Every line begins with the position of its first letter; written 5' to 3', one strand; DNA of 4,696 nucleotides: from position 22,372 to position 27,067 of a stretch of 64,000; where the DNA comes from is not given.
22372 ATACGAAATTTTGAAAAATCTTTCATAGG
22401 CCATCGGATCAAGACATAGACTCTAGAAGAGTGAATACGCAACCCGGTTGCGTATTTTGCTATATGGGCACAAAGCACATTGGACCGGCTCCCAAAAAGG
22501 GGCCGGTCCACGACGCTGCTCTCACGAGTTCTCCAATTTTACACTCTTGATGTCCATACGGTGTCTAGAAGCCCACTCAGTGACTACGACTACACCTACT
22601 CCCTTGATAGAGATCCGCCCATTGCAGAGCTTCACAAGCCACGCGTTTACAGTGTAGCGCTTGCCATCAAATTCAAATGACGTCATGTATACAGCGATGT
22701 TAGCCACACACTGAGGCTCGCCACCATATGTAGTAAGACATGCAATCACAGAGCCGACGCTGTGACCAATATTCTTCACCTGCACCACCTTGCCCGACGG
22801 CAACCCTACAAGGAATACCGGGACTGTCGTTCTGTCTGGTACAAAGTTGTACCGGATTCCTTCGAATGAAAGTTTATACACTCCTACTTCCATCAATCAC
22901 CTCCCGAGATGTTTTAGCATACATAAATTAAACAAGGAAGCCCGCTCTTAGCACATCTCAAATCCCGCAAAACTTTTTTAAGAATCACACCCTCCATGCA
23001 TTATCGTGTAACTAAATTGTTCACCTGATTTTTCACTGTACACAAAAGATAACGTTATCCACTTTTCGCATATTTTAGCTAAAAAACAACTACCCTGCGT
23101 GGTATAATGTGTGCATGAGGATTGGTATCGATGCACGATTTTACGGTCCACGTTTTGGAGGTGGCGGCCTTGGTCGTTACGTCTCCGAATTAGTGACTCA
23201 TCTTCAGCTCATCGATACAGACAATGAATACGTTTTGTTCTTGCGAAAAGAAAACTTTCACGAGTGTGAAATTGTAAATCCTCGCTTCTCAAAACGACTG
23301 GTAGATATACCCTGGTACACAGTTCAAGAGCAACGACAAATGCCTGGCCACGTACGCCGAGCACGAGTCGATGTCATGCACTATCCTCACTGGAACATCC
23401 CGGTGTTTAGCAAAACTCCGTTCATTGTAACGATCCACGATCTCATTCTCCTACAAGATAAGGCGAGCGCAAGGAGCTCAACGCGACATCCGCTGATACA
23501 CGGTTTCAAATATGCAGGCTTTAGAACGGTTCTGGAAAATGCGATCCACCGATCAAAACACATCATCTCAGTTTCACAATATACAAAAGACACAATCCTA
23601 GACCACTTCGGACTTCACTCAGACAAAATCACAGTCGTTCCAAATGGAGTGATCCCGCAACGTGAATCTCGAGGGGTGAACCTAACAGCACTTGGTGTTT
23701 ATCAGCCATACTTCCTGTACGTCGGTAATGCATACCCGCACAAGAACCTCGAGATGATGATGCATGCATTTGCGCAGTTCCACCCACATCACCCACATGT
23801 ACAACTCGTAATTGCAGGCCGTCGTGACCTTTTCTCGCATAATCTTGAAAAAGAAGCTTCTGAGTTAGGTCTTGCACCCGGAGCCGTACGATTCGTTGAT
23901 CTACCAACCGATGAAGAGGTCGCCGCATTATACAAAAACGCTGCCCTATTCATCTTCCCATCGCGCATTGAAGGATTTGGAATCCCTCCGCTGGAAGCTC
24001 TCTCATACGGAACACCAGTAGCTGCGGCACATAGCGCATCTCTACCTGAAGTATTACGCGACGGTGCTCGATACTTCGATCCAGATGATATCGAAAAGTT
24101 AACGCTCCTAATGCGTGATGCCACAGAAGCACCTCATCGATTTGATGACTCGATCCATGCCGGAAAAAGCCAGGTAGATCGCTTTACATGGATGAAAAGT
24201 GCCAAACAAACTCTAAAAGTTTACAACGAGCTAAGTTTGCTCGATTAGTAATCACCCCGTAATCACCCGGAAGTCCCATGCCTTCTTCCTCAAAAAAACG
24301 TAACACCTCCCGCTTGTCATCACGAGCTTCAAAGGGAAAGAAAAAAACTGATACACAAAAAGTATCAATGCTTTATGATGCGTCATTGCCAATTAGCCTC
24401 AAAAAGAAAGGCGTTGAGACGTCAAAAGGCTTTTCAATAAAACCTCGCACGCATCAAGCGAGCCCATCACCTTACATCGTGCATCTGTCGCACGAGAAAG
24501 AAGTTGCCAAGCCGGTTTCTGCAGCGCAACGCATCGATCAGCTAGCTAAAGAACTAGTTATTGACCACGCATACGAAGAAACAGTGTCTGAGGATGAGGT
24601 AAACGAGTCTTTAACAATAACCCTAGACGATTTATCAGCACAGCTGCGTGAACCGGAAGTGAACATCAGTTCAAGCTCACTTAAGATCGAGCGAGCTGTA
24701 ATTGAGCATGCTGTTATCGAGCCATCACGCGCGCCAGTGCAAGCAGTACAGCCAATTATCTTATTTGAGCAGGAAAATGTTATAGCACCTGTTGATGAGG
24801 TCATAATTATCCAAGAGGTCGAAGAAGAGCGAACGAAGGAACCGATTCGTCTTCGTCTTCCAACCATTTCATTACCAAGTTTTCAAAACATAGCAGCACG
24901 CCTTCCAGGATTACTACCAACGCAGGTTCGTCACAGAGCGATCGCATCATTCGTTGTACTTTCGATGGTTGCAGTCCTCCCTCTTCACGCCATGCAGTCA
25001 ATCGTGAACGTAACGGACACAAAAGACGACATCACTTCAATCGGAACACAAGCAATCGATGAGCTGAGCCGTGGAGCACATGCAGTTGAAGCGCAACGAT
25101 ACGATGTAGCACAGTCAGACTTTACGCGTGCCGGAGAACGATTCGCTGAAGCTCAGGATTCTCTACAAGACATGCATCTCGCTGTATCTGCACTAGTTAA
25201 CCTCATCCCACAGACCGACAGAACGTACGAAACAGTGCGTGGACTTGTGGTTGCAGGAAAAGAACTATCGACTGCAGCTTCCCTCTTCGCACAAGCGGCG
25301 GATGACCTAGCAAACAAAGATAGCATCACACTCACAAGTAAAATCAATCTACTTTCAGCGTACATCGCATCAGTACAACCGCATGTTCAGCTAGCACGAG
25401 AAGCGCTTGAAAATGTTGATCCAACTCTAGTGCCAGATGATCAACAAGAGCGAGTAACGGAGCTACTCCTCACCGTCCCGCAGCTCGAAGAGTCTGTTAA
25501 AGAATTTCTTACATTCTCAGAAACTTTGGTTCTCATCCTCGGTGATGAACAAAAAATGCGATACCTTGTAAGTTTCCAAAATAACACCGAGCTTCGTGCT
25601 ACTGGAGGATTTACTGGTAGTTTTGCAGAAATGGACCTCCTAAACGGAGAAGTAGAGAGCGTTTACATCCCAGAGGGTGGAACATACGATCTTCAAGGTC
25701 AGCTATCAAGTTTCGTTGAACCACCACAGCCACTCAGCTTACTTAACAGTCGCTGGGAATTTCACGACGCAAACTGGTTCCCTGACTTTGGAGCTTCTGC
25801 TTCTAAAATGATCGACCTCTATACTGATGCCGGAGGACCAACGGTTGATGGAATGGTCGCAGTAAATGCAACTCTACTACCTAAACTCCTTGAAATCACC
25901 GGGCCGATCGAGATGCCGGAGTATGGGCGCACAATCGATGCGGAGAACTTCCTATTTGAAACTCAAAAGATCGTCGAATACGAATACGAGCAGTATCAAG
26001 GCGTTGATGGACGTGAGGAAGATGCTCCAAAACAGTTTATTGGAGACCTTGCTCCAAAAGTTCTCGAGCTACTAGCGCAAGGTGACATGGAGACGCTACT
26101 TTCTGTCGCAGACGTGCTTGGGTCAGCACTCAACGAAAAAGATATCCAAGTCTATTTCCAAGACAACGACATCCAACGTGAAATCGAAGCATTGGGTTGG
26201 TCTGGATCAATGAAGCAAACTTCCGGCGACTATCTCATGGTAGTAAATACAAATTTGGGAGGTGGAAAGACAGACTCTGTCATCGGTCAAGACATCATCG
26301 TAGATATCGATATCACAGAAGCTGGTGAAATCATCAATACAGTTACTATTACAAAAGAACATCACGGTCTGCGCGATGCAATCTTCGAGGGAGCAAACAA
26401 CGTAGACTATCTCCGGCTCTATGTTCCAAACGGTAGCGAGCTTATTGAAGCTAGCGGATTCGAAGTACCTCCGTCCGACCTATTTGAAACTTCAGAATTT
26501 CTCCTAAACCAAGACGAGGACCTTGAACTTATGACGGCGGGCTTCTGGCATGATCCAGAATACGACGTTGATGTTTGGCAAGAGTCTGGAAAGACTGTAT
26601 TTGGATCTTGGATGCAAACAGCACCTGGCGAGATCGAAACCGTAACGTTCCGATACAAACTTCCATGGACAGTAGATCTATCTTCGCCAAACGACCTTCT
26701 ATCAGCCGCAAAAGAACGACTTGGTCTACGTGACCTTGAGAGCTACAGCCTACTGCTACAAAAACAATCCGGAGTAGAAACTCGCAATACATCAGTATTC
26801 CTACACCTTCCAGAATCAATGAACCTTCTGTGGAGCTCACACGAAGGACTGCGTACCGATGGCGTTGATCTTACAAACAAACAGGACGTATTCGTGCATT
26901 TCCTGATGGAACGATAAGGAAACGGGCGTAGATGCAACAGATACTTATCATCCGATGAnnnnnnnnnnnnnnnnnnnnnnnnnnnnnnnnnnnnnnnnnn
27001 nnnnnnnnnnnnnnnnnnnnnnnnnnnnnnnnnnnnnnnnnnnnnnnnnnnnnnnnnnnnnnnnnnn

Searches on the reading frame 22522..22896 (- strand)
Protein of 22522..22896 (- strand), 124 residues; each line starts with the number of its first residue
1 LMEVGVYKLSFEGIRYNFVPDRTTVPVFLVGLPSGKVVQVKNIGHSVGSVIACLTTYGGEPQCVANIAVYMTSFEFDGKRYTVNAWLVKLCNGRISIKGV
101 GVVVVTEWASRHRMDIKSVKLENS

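Call 6: search_protein_families(library=pfam, proteins=[window:22522-22896:-], max_evalue=1)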
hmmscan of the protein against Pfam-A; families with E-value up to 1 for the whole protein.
window:22522-22896:- (124 aa): 0 families

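Call 7: search_protein_families(library=padloc, proteins=[window:22522-22896:-], max_evalue=1)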
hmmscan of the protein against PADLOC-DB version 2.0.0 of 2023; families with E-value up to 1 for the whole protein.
window:22522-22896:- (124 aa): 0 families

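Call 41: search_protein_families(library=phrogs, proteins=[window:22522-22896:-], max_evalue=1)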
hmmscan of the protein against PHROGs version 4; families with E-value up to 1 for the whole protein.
window:22522-22896:- (124 aa): 2 families
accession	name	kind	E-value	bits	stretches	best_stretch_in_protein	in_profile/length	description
phrog_16396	-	unknown function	0.11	13.5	1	43-88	21-61/71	-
phrog_19711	-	unknown function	0.23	12.1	1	87-117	6-36/56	-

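Call 42: search_protein_families(library=ncbifam, proteins=[window:22522-22896:-], max_evalue=1)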
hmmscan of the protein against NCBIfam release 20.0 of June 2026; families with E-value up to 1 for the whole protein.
window:22522-22896:- (124 aa): 0 families

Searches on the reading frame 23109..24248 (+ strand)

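Call 6: search_protein_families(library=pfam, proteins=[window:23109-24248:+], max_evalue=1)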
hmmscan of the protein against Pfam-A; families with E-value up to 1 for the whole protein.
window:23109-24248:+ (379 aa): 7 families
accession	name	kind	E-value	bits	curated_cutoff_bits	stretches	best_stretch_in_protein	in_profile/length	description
PF00534.26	Glycos_transf_1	-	4.5e-26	91.9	26.4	1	199-342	15-159/172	Glycosyl transferases group 1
PF13692.12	Glyco_trans_1_4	-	5e-23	82.4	27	1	200-331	2-132/142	Glycosyl transferases group 1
PF13439.12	Glyco_transf_4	-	1.6e-18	67.8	28.5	1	19-185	2-170/170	Glycosyltransferase Family 4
PF20706.3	GT4-conflict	-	5.9e-12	45.7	26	1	199-348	197-350/385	Family 4 Glycosyltransferase in conflict systems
PF13579.12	Glyco_trans_4_4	-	1.2e-07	32.6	29.7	1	19-180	1-158/158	Glycosyl transferase 4-like domain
PF08323.17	Glyco_transf_5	-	0.0085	16.3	22.7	1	96-170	152-234/239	Starch synthase catalytic domain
PF13524.12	Glyco_trans_1_2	-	0.0092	16.4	25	1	262-369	31-143/144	Glycosyl transferase-like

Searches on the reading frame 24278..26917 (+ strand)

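Call 54: search_protein_families(library=pfam, proteins=[window:24278-26917:+], max_evalue=0.01)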
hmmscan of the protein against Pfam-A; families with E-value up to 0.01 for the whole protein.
window:24278-26917:+ (879 aa): 1 family
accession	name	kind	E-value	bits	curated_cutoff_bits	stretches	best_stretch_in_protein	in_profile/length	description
PF13196.11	DUF4012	-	4.7e-24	86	28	1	425-559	2-136/144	Protein of unknown function (DUF4012)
